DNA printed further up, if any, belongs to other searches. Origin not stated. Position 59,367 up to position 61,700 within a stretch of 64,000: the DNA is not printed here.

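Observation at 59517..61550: Single-polypeptide fusion of a lycopene-elongase-like UbiA prenyltransferase with a GT2 glycosyltransferase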

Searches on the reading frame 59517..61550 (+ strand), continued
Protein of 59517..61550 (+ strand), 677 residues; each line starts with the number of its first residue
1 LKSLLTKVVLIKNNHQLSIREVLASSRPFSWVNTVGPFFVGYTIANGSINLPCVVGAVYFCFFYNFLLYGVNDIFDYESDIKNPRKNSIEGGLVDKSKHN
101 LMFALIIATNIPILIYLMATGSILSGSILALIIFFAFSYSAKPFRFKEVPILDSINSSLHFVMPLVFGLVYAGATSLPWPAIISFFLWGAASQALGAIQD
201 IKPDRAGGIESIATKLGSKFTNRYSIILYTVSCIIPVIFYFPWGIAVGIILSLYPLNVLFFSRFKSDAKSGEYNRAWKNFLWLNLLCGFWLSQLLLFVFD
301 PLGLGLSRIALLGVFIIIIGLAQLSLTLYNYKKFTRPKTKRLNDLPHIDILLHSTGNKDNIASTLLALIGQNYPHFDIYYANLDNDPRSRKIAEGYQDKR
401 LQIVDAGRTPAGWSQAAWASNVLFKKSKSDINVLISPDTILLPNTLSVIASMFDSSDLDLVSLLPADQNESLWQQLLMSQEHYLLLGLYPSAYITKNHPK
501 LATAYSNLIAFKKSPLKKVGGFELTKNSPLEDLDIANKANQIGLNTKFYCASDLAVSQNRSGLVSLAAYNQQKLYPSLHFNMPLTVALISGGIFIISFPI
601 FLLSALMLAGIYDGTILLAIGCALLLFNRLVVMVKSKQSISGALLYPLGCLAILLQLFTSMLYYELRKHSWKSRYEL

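Call 48: find_encoding_contigs(protein=P0001, flank=4000, max_places=4)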
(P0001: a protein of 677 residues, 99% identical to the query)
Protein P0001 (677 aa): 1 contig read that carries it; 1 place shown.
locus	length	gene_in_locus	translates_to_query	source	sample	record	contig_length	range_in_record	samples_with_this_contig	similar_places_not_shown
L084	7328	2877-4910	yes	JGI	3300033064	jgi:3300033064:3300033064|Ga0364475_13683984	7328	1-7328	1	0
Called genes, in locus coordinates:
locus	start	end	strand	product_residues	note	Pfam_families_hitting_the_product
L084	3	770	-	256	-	?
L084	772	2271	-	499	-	PF00890:FAD_binding_2, PF01266:DAO (weak), PF01593:Amino_oxidase, PF03486:HI0933_like (faint), PF07992:Pyr_redox_2 (faint), PF12831:FAD_oxidored (weak), PF13450:NAD_binding_8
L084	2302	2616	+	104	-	-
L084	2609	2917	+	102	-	PF18916:Lycopene_cyc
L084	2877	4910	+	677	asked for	PF01040:UbiA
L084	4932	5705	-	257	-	-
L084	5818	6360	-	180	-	PF13238:AAA_18 (weak), PF21448:DNMK (faint), PF00406:ADK, PF13207:AAA_17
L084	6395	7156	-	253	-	-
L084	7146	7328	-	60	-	?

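Call 49: list_cluster_members(proteins=[P0001])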
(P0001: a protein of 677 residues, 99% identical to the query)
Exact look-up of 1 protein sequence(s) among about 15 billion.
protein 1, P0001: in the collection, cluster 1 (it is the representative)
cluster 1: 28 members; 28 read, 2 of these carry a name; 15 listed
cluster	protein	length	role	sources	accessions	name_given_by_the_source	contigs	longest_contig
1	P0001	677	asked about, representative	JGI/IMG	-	-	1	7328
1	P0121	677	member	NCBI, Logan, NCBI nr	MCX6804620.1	MAG: prenyltransferase [Patescibacteria group bacterium] | prenyltransferase [Patescibacteria group bacterium]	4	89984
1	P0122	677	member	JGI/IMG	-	4-hydroxybenzoate polyprenyltransferase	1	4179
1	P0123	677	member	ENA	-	-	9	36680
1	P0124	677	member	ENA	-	-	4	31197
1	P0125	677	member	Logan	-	-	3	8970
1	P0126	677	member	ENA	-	-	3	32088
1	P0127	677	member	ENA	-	-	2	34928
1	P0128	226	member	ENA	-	-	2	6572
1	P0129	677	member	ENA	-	-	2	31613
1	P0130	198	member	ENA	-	-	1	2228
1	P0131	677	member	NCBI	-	-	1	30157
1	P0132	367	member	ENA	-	-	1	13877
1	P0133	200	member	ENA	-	-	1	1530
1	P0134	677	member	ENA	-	-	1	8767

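Call 52: find_homologous_proteins(query=L001:8880-10100:+, max_evalue=1e-8)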
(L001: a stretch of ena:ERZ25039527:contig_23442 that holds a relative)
Query L001:8880-10100:+ (407 aa): 231 proteins with E <= 1e-8 among 8000 candidates; the best 120 are listed.
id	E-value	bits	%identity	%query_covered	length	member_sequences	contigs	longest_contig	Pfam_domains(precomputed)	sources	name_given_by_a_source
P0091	3.8e-254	861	100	100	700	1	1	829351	PF13632.13,PF13506.14,PF13641.13,PF01040.24,PF00535.33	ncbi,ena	-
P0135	1.8e-179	615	75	95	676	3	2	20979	PF13641.13,PF01040.24,PF00535.33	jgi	jgi:4-hydroxybenzoate polyprenyltransferase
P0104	1.0e-178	613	73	98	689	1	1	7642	PF13641.13,PF01040.24,PF00535.33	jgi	jgi:4-hydroxybenzoate polyprenyltransferase/cellulose synthase/poly-beta-1,6-N-acetylglucosamine syn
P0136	1.9e-161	556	67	99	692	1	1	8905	PF13506.14,PF13641.13,PF01040.24,PF00535.33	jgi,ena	-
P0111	1.9e-160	553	66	100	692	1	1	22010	PF13641.13,PF01040.24,PF00535.33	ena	-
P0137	1.2e-157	543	68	96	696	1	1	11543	PF13632.13,PF13506.14,PF13641.13,PF01040.24,PF00535.33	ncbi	-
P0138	5.2e-157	541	67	96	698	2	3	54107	PF13641.13,PF01040.24,PF00535.33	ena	-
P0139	4.8e-156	538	68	94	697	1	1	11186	PF13641.13,PF01040.24,PF00535.33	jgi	jgi:4-hydroxybenzoate polyprenyltransferase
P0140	5.5e-156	538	67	94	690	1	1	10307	PF13641.13,PF01040.24,PF00535.33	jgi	jgi:4-hydroxybenzoate polyprenyltransferase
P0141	1.3e-153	530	66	98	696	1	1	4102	PF13506.14,PF13641.13,PF01040.24,PF00535.33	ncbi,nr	ncbi:MAG TPA: prenyltransferase [Candidatus Limnocylindrales bacterium]|nr:prenyltransferase [Candid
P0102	4.8e-153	528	64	98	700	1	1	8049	PF13641.13,PF01040.24,PF00535.33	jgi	jgi:4-hydroxybenzoate polyprenyltransferase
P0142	5.6e-148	512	64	95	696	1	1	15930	PF13641.13,PF01040.24,PF00535.33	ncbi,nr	ncbi:MAG TPA: prenyltransferase [Candidatus Limnocylindrales bacterium]|nr:prenyltransferase [Candid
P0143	1.7e-144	500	64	94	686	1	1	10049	PF13641.13,PF01040.24,PF00535.33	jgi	jgi:4-hydroxybenzoate polyprenyltransferase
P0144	9.9e-143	494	61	98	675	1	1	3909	PF13506.14,PF13641.13,PF01040.24,PF00535.33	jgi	jgi:4-hydroxybenzoate polyprenyltransferase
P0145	2.3e-142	493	61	94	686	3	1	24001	PF13641.13,PF01040.24,PF00535.33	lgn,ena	-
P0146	7.2e-142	491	62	97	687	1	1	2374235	PF13632.13,PF13641.13,PF01040.24,PF00535.33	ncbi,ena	-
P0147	3.6e-141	489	62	95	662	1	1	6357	PF13641.13,PF01040.24,PF00535.33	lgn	-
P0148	8.5e-141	488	62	94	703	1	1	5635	PF13641.13,PF01040.24,PF00535.33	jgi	jgi:4-hydroxybenzoate polyprenyltransferase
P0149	1.2e-140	487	64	95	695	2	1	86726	PF13641.13,PF01040.24,PF00535.33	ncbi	-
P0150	1.3e-137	477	60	95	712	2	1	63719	PF13641.13,PF01040.24,PF00535.33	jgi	jgi:4-hydroxybenzoate polyprenyltransferase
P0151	6.6e-132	459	61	94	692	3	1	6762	PF13632.13,PF13506.14,PF13641.13,PF01040.24,PF00535.33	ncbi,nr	ncbi:MAG TPA: prenyltransferase [Candidatus Limnocylindrales bacterium]|nr:prenyltransferase [Candid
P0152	5.9e-130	452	71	76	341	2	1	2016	PF13641.13,PF00535.33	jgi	-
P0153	6.4e-118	413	75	66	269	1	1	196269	PF13632.13,PF00535.33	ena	-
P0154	3.5e-108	381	54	84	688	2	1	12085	PF13632.13,PF13506.14,PF13641.13,PF01040.24,PF00535.33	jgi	-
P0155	2.7e-105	371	54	95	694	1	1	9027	PF13506.14,PF13641.13,PF01040.24,PF00535.33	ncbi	-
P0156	2.7e-105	371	51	95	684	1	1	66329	PF13632.13,PF10111.15,PF13506.14,PF13641.13,PF01040.24,PF00535.33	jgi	jgi:4-hydroxybenzoate polyprenyltransferase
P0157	2.9e-104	368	52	99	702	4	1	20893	PF13506.14,PF13641.13,PF01040.24,PF00535.33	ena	-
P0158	5.7e-101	357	50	99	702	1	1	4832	PF13632.13,PF13506.14,PF13641.13,PF01040.24,PF00535.33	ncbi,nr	ncbi:MAG: prenyltransferase [Chloroflexi bacterium]|nr:prenyltransferase [Chloroflexota bacterium]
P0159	5.0e-100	354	50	95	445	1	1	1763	PF13641.13,PF00535.33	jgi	jgi:hypothetical protein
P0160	1.7e-99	352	53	98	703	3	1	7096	PF13632.13,PF13506.14,PF13641.13,PF01040.24,PF00535.33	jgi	jgi:4-hydroxybenzoate polyprenyltransferase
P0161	7.6e-99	350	50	96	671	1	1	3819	PF10111.15,PF13506.14,PF13641.13,PF01040.24,PF00535.33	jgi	jgi:4-hydroxybenzoate polyprenyltransferase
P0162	1.9e-98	348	50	94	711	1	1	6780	PF13506.14,PF13641.13,PF01040.24,PF00535.33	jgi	jgi:4-hydroxybenzoate polyprenyltransferase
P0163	5.5e-97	344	49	87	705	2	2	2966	PF13506.14,PF13641.13,PF01040.24,PF00535.33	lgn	-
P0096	6.4e-97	343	54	90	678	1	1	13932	PF13632.13,PF10111.15,PF13506.14,PF13641.13,PF01040.24,PF00535.33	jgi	jgi:4-hydroxybenzoate polyprenyltransferase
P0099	8.7e-94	333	55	86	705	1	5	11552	PF13632.13,PF13506.14,PF13641.13,PF01040.24,PF00535.33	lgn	-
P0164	2.5e-89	318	51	84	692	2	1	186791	PF13506.14,PF13641.13,PF01040.24,PF00535.33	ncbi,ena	-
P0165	4.3e-89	318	49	90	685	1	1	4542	PF13632.13,PF13506.14,PF13641.13,PF01040.24,PF00535.33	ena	-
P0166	2.0e-88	315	49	87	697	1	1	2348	PF13641.13,PF01040.24,PF00535.33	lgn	-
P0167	5.5e-87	311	48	94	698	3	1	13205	PF13632.13,PF13641.13,PF01040.24,PF00535.33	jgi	jgi:4-hydroxybenzoate polyprenyltransferase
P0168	3.5e-86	308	52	84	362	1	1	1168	PF13632.13,PF13641.13,PF00535.33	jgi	jgi:cellulose synthase/poly-beta-1,6-N-acetylglucosamine synthase-like glycosyltransferase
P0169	2.5e-84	302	49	84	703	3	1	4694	PF13506.14,PF13641.13,PF01040.24,PF00535.33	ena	-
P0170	2.4e-83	299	50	84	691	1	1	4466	PF13641.13,PF01040.24,PF00535.33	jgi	jgi:4-hydroxybenzoate polyprenyltransferase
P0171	2.9e-82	295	48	88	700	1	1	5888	PF13506.14,PF13641.13,PF01040.24,PF00535.33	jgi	jgi:4-hydroxybenzoate polyprenyltransferase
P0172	9.8e-82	293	46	87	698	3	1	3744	PF13632.13,PF13641.13,PF01040.24,PF00535.33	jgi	-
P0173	2.0e-81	292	49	86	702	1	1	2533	PF13641.13,PF01040.24,PF00535.33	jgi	jgi:4-hydroxybenzoate polyprenyltransferase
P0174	1.1e-80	290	48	84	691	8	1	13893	PF13641.13,PF01040.24,PF00535.33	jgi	jgi:4-hydroxybenzoate polyprenyltransferase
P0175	1.1e-80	290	46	89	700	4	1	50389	PF13506.14,PF13641.13,PF01040.24,PF00535.33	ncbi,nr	ncbi:MAG: prenyltransferase [Chloroflexi bacterium]|nr:prenyltransferase [Chloroflexota bacterium]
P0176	5.6e-80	288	48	84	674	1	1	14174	PF13641.13,PF01040.24,PF00535.33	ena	-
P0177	8.9e-80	287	43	93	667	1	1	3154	PF13632.13,PF13506.14,PF13641.13,PF00535.33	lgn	-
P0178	3.8e-79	285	45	92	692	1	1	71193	PF13641.13,PF00535.33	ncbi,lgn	-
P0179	4.9e-78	281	47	83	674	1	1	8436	PF13506.14,PF13641.13,PF01040.24,PF00535.33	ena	-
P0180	3.0e-77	279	48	83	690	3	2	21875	PF13506.14,PF13641.13,PF01040.24,PF00535.33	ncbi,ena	-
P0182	3.0e-70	256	47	75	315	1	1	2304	PF13632.13,PF00535.33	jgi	jgi:hypothetical protein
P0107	3.1e-62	229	41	85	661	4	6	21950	PF13632.13,PF10111.15,PF13506.14,PF13641.13,PF01040.24,PF00535.33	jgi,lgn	jgi:4-hydroxybenzoate polyprenyltransferase/GT2 family glycosyltransferase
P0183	1.2e-60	224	43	83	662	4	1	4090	PF13506.14,PF13641.13,PF01040.24,PF00535.33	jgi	jgi:lycopene elongase/hydratase (flavuxanthin-forming)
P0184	7.1e-57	212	41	92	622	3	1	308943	PF00535.33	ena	-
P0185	8.9e-42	162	38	88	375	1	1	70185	PF13632.13,PF13506.14,PF13641.13,PF00535.33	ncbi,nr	ncbi:MAG: glycosyltransferase [Candidatus Bipolaricaulota bacterium]|nr:glycosyltransferase [Candida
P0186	3.2e-37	147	33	94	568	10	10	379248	PF13506.14,PF13641.13,PF00293.35,PF00535.33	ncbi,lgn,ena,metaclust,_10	metaclust:\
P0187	4.9e-37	146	34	84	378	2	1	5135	PF13506.14,PF13641.13,PF00535.33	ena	-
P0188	1.1e-35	142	36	86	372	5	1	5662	PF13506.14,PF13641.13,PF00535.33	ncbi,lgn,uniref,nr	ncbi:glycosyl transferase [Methylobacterium variabile]|uniref:Glycosyl transferase n=1 Tax=Methyloba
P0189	1.5e-35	141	35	83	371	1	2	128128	PF13506.14,PF13641.13,PF00535.33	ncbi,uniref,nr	ncbi:glycosyltransferase [Methylobacterium platani]|uniref:Glycosyl transferase n=2 Tax=Methylobacte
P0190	1.7e-35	141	36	88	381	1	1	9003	PF13632.13,PF13506.14,PF13641.13,PF00535.33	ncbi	ncbi:MAG: glycosyltransferase family 2 protein [Chloroflexota bacterium]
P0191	2.1e-35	141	36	83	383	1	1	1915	PF13506.14,PF13641.13,PF00535.33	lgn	-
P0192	1.1e-34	139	35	87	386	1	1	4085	PF13506.14,PF13641.13,PF00535.33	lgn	-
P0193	2.1e-34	138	33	84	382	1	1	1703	PF13506.14,PF13641.13,PF00535.33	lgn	-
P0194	1.7e-33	135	34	89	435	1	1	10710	PF10111.15,PF13506.14,PF13641.13,PF00535.33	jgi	-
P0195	2.9e-33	134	34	89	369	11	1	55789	PF10111.15,PF13506.14,PF13641.13,PF00535.33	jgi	-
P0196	1.3e-32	132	30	84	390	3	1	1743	PF10111.15,PF13506.14,PF13641.13,PF00535.33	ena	-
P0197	7.4e-32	129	34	82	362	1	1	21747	PF10111.15,PF13506.14,PF13641.13,PF00535.33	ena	-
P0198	1.0e-31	129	40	57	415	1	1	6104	PF13506.14,PF13641.13,PF00535.33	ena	-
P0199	1.9e-30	125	33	76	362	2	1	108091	PF13506.14,PF13641.13,PF00535.33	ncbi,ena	-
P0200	2.2e-30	124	30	88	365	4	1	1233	PF10111.15,PF13506.14,PF13641.13,PF00535.33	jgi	jgi:chlorobactene glucosyltransferase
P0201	6.8e-30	123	40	57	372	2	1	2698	PF13506.14,PF13641.13,PF00535.33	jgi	-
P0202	9.0e-30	122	38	71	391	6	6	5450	PF13632.13,PF13506.14,PF13641.13,PF00535.33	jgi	jgi:chlorobactene glucosyltransferase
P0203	4.1e-28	117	30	82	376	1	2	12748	PF13506.14,PF13641.13,PF00535.33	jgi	jgi:chlorobactene glucosyltransferase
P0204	6.4e-28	116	36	82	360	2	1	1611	PF10111.15,PF13641.13,PF00535.33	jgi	jgi:hypothetical protein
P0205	6.9e-28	116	38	64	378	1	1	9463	PF13506.14,PF13641.13,PF00535.33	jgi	jgi:glycosyltransferase involved in cell wall biosynthesis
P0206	7.9e-28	116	39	67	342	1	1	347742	PF10111.15,PF13641.13,PF00535.33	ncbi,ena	-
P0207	1.1e-27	116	34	85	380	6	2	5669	PF13506.14,PF13641.13,PF00535.33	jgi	jgi:chlorobactene glucosyltransferase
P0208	1.2e-27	115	30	83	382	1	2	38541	PF13632.13,PF13506.14,PF13641.13,PF00535.33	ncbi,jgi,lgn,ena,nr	ncbi:MAG TPA: glycosyltransferase [Longimicrobiales bacterium]|nr:glycosyltransferase [Trueperaceae 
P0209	1.2e-27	115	31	85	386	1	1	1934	PF10111.15,PF13506.14,PF13641.13,PF00535.33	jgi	jgi:glycosyltransferase involved in cell wall biosynthesis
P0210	2.0e-27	115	35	68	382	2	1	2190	PF13506.14,PF13641.13,PF00535.33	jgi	jgi:chlorobactene glucosyltransferase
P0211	4.9e-27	113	36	84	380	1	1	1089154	PF13641.13,PF00535.33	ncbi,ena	-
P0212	1.2e-26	112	36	67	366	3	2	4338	PF13506.14,PF13641.13,PF00535.33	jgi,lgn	jgi:glycosyltransferase involved in cell wall biosynthesis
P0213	1.7e-26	112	36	83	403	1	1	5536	PF10111.15,PF13506.14,PF13641.13,PF00535.33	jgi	jgi:hypothetical protein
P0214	2.5e-26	111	37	64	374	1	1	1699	PF10111.15,PF13641.13,PF00535.33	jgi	jgi:hypothetical protein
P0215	8.5e-26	109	35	58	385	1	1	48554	PF10111.15,PF13506.14,PF13641.13,PF00535.33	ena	-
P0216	1.1e-25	109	41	58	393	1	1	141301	PF13506.14,PF13641.13,PF00535.33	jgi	jgi:hypothetical protein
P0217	1.3e-25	109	38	59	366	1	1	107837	PF10111.15,PF13506.14,PF13641.13,PF00535.33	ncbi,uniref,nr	ncbi:glycosyltransferase [Blastococcus sp. TF02A_35]|uniref:glycosyltransferase n=1 Tax=Blastococcus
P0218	3.0e-25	107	34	89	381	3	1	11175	PF13641.13,PF00535.33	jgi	jgi:hypothetical protein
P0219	3.6e-25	107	35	66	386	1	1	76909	PF10111.15,PF13506.14,PF13641.13,PF00535.33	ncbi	ncbi:MAG: hypothetical protein NVS1B4_03030 [Gemmatimonadaceae bacterium]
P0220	3.8e-25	107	38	66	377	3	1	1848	PF10111.15,PF13506.14,PF13641.13,PF00535.33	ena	-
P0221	4.2e-25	107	30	82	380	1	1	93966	PF13506.14,PF13641.13,PF00535.33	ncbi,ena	-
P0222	4.6e-25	107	34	89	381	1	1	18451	PF13641.13,PF00535.33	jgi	jgi:hypothetical protein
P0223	5.3e-25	107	35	87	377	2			PF13641.13,PF00535.33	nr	nr:glycosyltransferase [Blastococcus saxobsidens]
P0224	6.0e-25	106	33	86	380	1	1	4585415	PF13641.13,PF00535.33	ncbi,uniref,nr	ncbi:glycosyltransferase [Blastococcus sp. PRF04-17]|uniref:glycosyltransferase n=1 Tax=Blastococcus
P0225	7.9e-25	106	34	89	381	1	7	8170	PF13641.13,PF00535.33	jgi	jgi:hypothetical protein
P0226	9.5e-25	106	34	81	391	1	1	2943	PF13506.14,PF13641.13,PF00535.33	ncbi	-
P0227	1.7e-24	105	35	60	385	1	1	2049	PF13506.14,PF13641.13,PF00535.33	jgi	jgi:chlorobactene glucosyltransferase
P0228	1.8e-24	105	38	64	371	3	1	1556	PF10111.15,PF13506.14,PF13641.13,PF00535.33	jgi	jgi:hypothetical protein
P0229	2.5e-24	104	34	84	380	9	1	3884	PF13641.13,PF00535.33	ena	-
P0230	4.8e-24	103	39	66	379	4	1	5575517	PF10111.15,PF13506.14,PF13641.13,PF00535.33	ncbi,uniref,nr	ncbi:Glycosyl transferase family 2 [Modestobacter italicus]|uniref:Glycosyl transferase family 2 n=1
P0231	4.9e-24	103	33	85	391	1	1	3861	PF13506.14,PF13641.13,PF00535.33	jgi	jgi:hypothetical protein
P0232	5.9e-24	103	38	59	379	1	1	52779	PF13641.13,PF00535.33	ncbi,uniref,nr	ncbi:glycosyltransferase [Blastococcus atacamensis]|uniref:glycosyltransferase n=1 Tax=Blastococcus 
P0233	5.9e-24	103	36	58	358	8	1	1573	PF13506.14,PF13641.13,PF00535.33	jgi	jgi:dolichol-phosphate mannosyltransferase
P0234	6.8e-24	103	33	63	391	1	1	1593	PF10111.15,PF13506.14,PF13641.13,PF00535.33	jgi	jgi:chlorobactene glucosyltransferase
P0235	7.6e-24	103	32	83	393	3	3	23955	PF13506.14,PF13641.13,PF00535.33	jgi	-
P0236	7.6e-24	103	34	83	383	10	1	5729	PF13641.13,PF00535.33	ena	-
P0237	8.7e-24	103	35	81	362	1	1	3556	PF10111.15,PF13641.13,PF00535.33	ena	-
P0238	1.0e-23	102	35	64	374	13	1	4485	PF13506.14,PF13641.13,PF00535.33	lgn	-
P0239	1.1e-23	102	33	66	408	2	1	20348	PF13506.14,PF13641.13,PF00535.33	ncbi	-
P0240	2.7e-23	101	36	64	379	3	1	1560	PF13641.13,PF00535.33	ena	-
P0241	3.0e-23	101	40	55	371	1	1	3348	PF10111.15,PF13506.14,PF13641.13,PF00535.33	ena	-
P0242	3.3e-23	101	39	59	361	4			PF13506.14,PF13641.13,PF00535.33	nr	nr:glycosyltransferase [Modestobacter versicolor]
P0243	3.8e-23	101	34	81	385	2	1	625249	PF10111.15,PF13506.14,PF13641.13,PF00535.33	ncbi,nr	ncbi:glycosyltransferase [Modestobacter lapidis]|nr:glycosyltransferase [Modestobacter lapidis]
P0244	7.1e-23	100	38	58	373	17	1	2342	PF10111.15,PF13641.13,PF00535.33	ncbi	-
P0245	8.7e-23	99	37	57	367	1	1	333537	PF13641.13,PF00535.33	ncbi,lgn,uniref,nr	ncbi:glycosyltransferase family 2 protein [Blastococcus haudaquaticus]|uniref:Glycosyl transferase f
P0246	1.0e-22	99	36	83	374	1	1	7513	PF13641.13,PF00535.33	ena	-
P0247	1.3e-22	99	38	59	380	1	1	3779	PF13641.13,PF00535.33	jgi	jgi:hypothetical protein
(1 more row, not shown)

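Call 62: find_encoding_contigs(protein=P0057, flank=8000, max_places=1)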
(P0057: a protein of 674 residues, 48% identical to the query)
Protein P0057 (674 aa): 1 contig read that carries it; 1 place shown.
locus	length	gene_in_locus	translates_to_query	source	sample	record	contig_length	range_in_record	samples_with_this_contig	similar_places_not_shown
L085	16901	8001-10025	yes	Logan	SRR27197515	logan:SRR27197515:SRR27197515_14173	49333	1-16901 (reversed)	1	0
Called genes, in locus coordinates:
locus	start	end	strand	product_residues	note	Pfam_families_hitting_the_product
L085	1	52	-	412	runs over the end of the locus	PF00464:SHMT, PF00155:Aminotran_1_2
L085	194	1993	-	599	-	PF02511:Thy1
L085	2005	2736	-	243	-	PF02223:Thymidylate_kin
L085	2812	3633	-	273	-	PF22769:DCD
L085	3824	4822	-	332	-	PF00687:Ribosomal_L1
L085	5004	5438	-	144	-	PF03946:Ribosomal_L11_N, PF00298:Ribosomal_L11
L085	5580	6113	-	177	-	PF02357:NusG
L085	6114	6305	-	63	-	PF00584:SecE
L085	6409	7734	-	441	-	-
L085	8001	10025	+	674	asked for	PF01040:UbiA, PF00535:Glycos_transf_2 (weak)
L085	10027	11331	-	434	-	PF08448:PAS_4, PF13426:PAS_9 (weak), PF00512:HisKA, PF02518:HATPase_c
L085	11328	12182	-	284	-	-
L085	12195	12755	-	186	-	PF00406:ADK, PF13238:AAA_18, PF13671:AAA_33 (weak), PF13207:AAA_17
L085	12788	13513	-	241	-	-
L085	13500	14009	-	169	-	-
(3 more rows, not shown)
